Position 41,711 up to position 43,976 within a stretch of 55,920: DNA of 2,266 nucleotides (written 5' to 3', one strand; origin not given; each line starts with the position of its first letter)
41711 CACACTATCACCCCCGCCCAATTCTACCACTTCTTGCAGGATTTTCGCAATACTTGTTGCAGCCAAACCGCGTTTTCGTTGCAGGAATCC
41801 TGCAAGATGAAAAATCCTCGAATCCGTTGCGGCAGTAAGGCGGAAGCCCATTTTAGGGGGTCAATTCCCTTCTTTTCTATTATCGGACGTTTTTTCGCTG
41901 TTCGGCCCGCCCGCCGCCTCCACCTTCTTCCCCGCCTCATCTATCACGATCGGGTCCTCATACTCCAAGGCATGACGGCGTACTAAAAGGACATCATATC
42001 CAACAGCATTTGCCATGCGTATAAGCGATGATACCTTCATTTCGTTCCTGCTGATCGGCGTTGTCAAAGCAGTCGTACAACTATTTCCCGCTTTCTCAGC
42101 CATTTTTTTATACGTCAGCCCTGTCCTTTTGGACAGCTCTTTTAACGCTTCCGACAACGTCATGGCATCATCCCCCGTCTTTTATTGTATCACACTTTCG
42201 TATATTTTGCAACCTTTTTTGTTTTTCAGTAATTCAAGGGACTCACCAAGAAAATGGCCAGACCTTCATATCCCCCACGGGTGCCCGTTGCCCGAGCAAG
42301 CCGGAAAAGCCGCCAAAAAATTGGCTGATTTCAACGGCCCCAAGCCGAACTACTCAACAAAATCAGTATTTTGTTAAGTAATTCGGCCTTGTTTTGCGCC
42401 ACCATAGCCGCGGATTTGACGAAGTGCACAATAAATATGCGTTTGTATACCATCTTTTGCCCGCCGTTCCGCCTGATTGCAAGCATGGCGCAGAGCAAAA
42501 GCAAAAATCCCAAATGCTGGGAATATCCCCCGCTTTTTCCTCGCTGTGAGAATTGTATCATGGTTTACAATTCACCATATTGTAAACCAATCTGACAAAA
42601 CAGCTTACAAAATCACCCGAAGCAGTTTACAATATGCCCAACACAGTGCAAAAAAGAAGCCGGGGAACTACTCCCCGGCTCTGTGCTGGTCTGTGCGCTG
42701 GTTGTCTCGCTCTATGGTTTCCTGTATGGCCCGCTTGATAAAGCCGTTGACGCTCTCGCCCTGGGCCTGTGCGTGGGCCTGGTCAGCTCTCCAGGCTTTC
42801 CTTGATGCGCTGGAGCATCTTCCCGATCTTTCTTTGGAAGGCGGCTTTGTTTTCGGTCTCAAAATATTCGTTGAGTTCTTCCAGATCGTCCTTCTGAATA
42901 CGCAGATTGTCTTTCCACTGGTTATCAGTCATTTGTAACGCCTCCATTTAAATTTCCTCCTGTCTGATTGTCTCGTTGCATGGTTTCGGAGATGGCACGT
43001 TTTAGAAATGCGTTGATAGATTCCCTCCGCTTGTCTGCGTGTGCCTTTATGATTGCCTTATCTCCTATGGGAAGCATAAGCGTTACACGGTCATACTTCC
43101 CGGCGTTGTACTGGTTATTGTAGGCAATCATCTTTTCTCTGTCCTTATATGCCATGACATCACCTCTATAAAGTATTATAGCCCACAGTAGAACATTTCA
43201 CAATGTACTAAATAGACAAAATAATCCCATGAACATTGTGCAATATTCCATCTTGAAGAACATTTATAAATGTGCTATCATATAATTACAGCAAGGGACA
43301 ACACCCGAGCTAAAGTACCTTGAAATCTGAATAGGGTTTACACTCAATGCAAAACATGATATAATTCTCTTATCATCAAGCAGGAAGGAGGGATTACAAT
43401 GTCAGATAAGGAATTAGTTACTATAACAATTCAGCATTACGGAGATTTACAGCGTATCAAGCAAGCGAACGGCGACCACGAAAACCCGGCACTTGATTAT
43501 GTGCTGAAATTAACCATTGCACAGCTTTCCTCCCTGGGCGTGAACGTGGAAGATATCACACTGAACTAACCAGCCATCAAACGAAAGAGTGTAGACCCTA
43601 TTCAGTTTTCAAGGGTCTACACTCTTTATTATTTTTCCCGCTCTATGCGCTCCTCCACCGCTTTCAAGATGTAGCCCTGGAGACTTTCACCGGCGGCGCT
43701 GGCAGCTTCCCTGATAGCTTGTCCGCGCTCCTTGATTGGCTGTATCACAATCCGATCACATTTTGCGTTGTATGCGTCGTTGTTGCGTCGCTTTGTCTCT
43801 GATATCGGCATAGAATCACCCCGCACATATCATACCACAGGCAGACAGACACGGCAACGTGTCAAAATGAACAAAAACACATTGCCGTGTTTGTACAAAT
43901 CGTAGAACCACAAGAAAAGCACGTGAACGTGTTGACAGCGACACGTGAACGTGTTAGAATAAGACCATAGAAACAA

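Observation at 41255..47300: Self-regulated conjugative-element-like module wedged between terS and terL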

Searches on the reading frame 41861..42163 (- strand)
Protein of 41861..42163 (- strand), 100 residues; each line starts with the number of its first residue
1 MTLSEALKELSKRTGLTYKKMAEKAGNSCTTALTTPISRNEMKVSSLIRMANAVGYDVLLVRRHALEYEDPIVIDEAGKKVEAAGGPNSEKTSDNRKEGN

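Call 3: search_protein_families(library=pfam, proteins=[window:41861-42163:-], max_evalue=0.1)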
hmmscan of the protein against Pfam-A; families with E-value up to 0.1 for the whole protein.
window:41861-42163:- (100 aa): 1 family
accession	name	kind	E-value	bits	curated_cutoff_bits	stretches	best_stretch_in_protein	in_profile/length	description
PF13670.12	PepSY_2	-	0.07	13.6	24.3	1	40-91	27-78/83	Peptidase propeptide and YPEB domain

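Call 4: search_protein_families(library=phrogs, proteins=[window:41861-42163:-], max_evalue=0.01)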
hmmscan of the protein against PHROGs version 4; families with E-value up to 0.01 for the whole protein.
window:41861-42163:- (100 aa): 2 families
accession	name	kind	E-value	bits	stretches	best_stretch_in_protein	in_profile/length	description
phrog_24325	-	transcription regulation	4.1e-05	24.9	1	4-74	54-125/133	transcriptional regulator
phrog_3557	-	transcription regulation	0.0039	18.4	1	16-58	26-68/142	transcriptional regulator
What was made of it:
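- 41861..42163 (-): HTH100, a putative transcription regulator and first gene of the unit that runs into terL. phrog_24325 4e-5 (call 4).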

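Call 28: search_protein_families(library=padloc, proteins=[window:41861-42163:-], max_evalue=0.01)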
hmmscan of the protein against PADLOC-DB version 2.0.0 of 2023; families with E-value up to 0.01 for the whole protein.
window:41861-42163:- (100 aa): 1 family
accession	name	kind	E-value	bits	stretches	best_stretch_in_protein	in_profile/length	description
PDLC03946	RmrA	-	0.0062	13.3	1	7-61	7-61/357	-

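Call 92: search_protein_families(library=ncbifam, proteins=[window:41861-42163:-], max_evalue=0.001)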
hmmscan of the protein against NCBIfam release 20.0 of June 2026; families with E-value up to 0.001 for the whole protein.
window:41861-42163:- (100 aa): 0 families

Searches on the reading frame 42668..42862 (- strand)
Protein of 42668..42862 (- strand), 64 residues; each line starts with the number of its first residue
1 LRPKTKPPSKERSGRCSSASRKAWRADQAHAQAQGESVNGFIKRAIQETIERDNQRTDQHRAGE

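Call 3: search_protein_families(library=pfam, proteins=[window:42668-42862:-], max_evalue=0.1)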
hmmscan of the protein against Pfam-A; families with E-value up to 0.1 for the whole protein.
window:42668-42862:- (64 aa): 2 families
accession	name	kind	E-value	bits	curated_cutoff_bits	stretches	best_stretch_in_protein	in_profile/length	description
PF07704.17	PSK_trans_fac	-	0.054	14.9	28.3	1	28-59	15-46/82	Rv0623-like transcription factor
PF16777.11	RHH_7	-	0.065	14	27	1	31-51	50-70/74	Transcriptional regulator, RHH-like, CopG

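Call 4: search_protein_families(library=phrogs, proteins=[window:42668-42862:-], max_evalue=0.01)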
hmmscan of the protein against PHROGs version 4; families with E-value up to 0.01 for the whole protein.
window:42668-42862:- (64 aa): 2 families
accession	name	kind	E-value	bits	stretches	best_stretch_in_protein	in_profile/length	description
phrog_13890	-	unknown function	1.9e-07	32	1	28-57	33-62/73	-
phrog_6506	-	transcription regulation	4.7e-05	24.4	1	5-56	5-53/59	Arc-like repressor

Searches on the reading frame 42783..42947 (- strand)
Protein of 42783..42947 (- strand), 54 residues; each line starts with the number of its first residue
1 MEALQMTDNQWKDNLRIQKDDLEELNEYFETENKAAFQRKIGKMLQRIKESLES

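Call 28: search_protein_families(library=padloc, proteins=[window:42783-42947:-], max_evalue=0.01)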
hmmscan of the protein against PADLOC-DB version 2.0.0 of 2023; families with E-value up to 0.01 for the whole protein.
window:42783-42947:- (54 aa): 0 families

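Call 29: search_protein_families(library=pfam, proteins=[window:42783-42947:-], max_evalue=0.1)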
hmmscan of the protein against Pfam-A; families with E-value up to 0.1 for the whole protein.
window:42783-42947:- (54 aa): 3 families
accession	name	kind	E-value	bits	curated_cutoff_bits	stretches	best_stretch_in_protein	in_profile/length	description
PF19677.4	DUF6179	-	0.0032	17.1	25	1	13-53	196-236/272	Family of unknown function (DUF6179)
PF08771.16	FRB_dom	-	0.075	13.7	24.7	1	6-53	25-72/99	FKBP12-rapamycin binding domain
PF16523.10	betaPIX_CC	-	0.078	13.3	26.8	1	12-51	38-75/85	betaPIX coiled coil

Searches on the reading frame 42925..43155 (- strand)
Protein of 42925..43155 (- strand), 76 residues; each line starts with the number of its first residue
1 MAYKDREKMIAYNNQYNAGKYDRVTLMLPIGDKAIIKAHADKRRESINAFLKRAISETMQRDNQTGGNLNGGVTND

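Call 3: search_protein_families(library=pfam, proteins=[window:42925-43155:-], max_evalue=0.1)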
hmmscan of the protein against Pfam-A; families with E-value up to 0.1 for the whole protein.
window:42925-43155:- (76 aa): 1 family
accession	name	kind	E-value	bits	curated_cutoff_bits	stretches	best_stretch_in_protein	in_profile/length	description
PF16777.11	RHH_7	-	0.028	15.2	27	1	21-60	31-70/74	Transcriptional regulator, RHH-like, CopG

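Call 4: search_protein_families(library=phrogs, proteins=[window:42925-43155:-], max_evalue=0.01)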
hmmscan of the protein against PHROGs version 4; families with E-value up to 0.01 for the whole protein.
window:42925-43155:- (76 aa): 1 family
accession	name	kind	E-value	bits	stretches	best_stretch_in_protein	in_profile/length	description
phrog_13890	-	unknown function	9.3e-17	61.8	1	9-64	5-60/73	-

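Call 92: search_protein_families(library=ncbifam, proteins=[window:42925-43155:-], max_evalue=0.001)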
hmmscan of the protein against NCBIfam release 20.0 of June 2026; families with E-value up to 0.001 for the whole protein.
window:42925-43155:- (76 aa): 0 families

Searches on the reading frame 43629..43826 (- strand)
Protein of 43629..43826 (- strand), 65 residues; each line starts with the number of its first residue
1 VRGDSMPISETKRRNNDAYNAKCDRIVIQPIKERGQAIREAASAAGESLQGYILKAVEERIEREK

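Call 3: search_protein_families(library=pfam, proteins=[window:43629-43826:-], max_evalue=0.1)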
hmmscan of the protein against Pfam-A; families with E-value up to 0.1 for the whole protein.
window:43629-43826:- (65 aa): 2 families
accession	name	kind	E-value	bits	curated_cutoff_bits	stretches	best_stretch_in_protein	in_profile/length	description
PF07704.17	PSK_trans_fac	-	0.0086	17.4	28.3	1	37-65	13-41/82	Rv0623-like transcription factor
PF08681.18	TacA1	-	0.024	15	21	1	32-60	8-36/80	Antitoxin TacA 1-like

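Call 4: search_protein_families(library=phrogs, proteins=[window:43629-43826:-], max_evalue=0.01)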
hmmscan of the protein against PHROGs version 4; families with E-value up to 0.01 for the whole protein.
window:43629-43826:- (65 aa): 1 family
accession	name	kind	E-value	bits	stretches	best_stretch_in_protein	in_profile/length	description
phrog_13890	-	unknown function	1.5e-07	32.3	1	9-64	2-58/73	-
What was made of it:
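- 43629..43826 (-): RHH65, a ribbon-helix-helix protein divergent from the FtsK operon. phrog_13890 1.5e-7 (call 4).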

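Call 92: search_protein_families(library=ncbifam, proteins=[window:43629-43826:-], max_evalue=0.001)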
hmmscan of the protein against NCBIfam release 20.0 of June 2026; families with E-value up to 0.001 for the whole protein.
window:43629-43826:- (65 aa): 0 families
